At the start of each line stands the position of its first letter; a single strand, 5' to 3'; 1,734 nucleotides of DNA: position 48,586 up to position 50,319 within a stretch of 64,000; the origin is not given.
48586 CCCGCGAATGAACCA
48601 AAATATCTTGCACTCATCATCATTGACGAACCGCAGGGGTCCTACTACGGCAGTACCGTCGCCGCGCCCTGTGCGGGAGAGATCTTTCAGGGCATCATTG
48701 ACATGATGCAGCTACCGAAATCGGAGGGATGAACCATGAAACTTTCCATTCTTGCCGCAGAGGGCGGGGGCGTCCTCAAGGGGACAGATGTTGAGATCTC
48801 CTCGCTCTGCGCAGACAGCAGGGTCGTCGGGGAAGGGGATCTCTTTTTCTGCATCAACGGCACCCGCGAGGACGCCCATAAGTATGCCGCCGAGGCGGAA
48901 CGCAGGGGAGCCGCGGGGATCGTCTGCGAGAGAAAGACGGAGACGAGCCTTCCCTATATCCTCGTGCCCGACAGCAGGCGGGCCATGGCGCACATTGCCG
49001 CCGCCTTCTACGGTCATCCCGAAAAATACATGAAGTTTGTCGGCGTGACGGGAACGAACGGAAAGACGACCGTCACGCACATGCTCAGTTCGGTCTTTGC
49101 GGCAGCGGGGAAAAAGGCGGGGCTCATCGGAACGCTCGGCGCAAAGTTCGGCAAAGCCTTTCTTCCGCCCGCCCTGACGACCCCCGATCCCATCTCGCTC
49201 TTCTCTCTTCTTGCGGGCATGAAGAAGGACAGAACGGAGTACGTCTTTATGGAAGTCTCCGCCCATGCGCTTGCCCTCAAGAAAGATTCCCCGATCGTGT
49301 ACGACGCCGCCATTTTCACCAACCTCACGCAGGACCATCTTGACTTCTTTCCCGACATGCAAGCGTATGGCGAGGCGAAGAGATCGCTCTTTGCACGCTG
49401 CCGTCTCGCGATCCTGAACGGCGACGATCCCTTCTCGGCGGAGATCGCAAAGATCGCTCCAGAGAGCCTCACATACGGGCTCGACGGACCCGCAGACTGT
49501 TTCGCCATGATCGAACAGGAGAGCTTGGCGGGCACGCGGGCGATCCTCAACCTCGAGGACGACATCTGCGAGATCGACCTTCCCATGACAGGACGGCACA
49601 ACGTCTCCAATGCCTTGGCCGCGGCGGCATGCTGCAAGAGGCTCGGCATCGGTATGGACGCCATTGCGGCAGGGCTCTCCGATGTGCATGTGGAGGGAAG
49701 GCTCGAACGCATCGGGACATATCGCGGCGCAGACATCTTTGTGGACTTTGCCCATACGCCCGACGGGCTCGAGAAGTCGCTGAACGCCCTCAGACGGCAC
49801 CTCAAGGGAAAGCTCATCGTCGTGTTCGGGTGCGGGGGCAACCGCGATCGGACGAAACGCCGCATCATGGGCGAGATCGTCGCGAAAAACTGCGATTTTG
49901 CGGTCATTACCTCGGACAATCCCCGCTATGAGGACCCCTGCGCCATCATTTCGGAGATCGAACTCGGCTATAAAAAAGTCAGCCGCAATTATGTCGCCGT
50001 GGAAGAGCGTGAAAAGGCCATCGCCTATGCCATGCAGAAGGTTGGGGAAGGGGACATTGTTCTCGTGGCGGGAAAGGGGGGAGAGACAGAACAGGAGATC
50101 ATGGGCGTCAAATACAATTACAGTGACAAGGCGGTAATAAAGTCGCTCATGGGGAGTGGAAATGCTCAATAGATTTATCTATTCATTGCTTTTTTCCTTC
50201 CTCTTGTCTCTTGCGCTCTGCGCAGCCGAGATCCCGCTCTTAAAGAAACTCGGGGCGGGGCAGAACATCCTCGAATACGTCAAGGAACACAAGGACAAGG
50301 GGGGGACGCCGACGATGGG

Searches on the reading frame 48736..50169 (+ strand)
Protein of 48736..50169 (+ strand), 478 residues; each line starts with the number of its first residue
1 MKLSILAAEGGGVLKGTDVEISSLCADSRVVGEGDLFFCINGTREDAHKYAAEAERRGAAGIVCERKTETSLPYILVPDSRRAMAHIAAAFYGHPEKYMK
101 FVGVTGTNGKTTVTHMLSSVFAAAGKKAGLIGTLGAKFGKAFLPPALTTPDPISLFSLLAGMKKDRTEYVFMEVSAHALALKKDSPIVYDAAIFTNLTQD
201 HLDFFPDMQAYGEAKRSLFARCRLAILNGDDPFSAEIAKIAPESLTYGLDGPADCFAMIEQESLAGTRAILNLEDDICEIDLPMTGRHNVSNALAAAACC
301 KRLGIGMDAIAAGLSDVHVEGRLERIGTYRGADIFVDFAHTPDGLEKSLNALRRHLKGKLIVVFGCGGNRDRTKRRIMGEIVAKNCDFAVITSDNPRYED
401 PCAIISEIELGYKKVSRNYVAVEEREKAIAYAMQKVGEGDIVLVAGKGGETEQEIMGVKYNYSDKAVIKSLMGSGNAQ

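Call 52: search_protein_families(library=ncbifam, proteins=[window:48736-50169:+], max_evalue=1e-10)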
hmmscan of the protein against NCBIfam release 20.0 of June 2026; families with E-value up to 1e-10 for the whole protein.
window:48736-50169:+ (478 aa): 27 families (the best 25 are shown)
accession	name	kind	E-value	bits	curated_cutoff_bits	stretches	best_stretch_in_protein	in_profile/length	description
NF001126.0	PRK00139.1-4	equivalog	3.8e-151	503.9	373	1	16-472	18-482/486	UDP-N-acetylmuramoyl-L-alanyl-D-glutamate--2,6-diaminopimelate ligase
NF001124.0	PRK00139.1-2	equivalog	1.8e-139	465.7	476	1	16-473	23-493/500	UDP-N-acetylmuramoyl-L-alanyl-D-glutamate--2,6-diaminopimelate ligase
TIGR01085.1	murE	subfamily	1.9e-134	449.1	257.3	1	19-471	2-470/472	UDP-N-acetylmuramyl-tripeptide synthetase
NF008896.0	PRK11929.1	equivalog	1.1e-133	447.2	1023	1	20-470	28-496/965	bifunctional UDP-N-acetylmuramoyl-L-alanyl-D-glutamate--2,6-diaminopimelate ligase MurE/UDP-N-acetylmuramoyl-tripeptide--D-alanyl-D-alanine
NF001123.0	PRK00139.1-1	equivalog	2.3e-109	366.3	586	1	18-473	17-490/493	UDP-N-acetylmuramoyl-L-alanyl-D-glutamate--2,6-diaminopimelate ligase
NF010628.0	PRK14022.1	equivalog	2.9e-101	339.6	536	1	15-469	29-478/483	UDP-N-acetylmuramoyl-L-alanyl-D-glutamate--L-lysine ligase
NF001130.0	PRK00139.2-4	equivalog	4.9e-65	220.2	715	2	280-471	317-510/516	UDP-N-acetylmuramoyl-L-alanyl-D-glutamate--2,6-diaminopimelate ligase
NF001131.0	PRK00139.2-5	equivalog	1.4e-52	179.1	1000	1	18-462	33-472/483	UDP-N-acetylmuramoyl-L-alanyl-D-glutamate--2,6-diaminopimelate ligase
NF001129.0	PRK00139.2-3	equivalog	7.1e-47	160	762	1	14-473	34-516/517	UDP-N-acetylmuramoyl-L-alanyl-D-glutamate--2,6-diaminopimelate ligase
TIGR01143.1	murF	subfamily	8.1e-46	156.8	288.6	1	27-446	2-405/418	UDP-N-acetylmuramoyl-tripeptide--D-alanyl-D-alanine ligase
NF001127.0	PRK00139.2-1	equivalog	1.9e-45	155.5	997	2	280-468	317-506/520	UDP-N-acetylmuramoyl-L-alanyl-D-glutamate--2,6-diaminopimelate ligase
NF008041.0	PRK10773.1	equivalog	1.5e-32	113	551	1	3-326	6-321/453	UDP-N-acetylmuramoyl-tripeptide--D-alanyl-D-alanine ligase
TIGR01082.1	murC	equivalog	1.4e-31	110.1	335.1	1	190-448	169-439/449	UDP-N-acetylmuramate--L-alanine ligase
TIGR02068.2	cya_phycin_syn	equivalog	1.7e-29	102.4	850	1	87-445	466-847/862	cyanophycin synthetase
NF053645.1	pMurC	equivalog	1.5e-28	99.7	560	1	270-397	301-429/492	pseudomurein biosynthesis peptide ligase pMurC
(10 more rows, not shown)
